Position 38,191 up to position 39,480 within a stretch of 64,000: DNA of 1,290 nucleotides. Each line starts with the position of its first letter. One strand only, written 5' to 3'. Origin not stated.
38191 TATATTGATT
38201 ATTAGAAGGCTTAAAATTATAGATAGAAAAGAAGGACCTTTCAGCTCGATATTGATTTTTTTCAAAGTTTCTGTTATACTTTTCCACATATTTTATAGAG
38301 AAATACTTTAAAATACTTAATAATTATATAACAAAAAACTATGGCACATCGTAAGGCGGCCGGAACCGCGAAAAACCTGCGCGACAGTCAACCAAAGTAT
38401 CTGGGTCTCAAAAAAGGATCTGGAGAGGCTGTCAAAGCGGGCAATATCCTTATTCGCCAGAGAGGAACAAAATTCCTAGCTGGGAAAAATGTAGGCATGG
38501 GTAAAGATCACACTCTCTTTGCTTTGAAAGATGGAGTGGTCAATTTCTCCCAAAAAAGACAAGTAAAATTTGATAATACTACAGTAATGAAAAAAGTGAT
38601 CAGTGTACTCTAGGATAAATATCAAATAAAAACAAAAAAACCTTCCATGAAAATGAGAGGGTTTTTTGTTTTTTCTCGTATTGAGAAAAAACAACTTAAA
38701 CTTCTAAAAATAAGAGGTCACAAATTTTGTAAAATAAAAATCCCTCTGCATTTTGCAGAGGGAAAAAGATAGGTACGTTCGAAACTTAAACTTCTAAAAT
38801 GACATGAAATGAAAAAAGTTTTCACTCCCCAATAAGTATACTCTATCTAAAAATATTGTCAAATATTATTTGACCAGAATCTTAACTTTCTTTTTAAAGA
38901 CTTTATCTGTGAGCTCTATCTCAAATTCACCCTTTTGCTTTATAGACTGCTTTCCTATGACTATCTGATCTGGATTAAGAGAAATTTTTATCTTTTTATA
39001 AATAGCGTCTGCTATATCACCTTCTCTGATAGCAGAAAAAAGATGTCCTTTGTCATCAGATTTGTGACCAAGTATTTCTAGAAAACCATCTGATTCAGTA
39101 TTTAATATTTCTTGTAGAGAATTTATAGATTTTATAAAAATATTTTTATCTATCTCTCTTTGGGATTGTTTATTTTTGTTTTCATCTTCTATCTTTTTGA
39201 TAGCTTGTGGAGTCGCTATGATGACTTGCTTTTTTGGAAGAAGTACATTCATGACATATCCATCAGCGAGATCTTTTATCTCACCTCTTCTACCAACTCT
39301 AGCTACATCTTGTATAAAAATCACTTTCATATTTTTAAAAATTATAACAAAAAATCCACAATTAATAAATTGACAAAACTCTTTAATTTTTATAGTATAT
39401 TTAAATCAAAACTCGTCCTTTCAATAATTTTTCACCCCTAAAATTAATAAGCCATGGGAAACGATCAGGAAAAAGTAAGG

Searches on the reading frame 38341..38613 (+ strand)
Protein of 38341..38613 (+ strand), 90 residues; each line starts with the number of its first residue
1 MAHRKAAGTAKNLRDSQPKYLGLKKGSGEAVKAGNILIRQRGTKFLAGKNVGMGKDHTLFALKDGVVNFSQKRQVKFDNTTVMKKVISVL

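Call 46: search_protein_families(library=pfam, proteins=[window:38341-38613:+], max_evalue=0.00001)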
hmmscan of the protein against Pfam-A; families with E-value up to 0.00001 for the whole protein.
window:38341-38613:+ (90 aa): 1 family
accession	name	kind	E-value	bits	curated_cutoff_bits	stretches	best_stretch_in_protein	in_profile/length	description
PF01016.24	Ribosomal_L27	-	9.8e-34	115.7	20.5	1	2-76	1-75/79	Ribosomal L27 protein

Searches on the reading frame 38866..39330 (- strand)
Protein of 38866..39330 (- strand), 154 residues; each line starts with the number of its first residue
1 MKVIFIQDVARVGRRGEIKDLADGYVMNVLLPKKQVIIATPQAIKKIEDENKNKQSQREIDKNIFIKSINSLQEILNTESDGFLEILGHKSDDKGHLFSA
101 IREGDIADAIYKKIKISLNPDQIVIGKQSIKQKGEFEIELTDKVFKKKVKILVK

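Call 16: search_protein_families(library=pfam, proteins=[window:38866-39330:-])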
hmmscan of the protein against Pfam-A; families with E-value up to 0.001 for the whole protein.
window:38866-39330:- (154 aa): 2 families
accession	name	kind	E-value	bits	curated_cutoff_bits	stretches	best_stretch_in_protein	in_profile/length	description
PF01281.25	Ribosomal_L9_N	-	7.5e-15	54.6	20.7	1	1-47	1-47/47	Ribosomal protein L9, N-terminal domain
PF03948.19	Ribosomal_L9_C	-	9.4e-07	29.6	23.2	1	88-140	19-70/86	Ribosomal protein L9, C-terminal domain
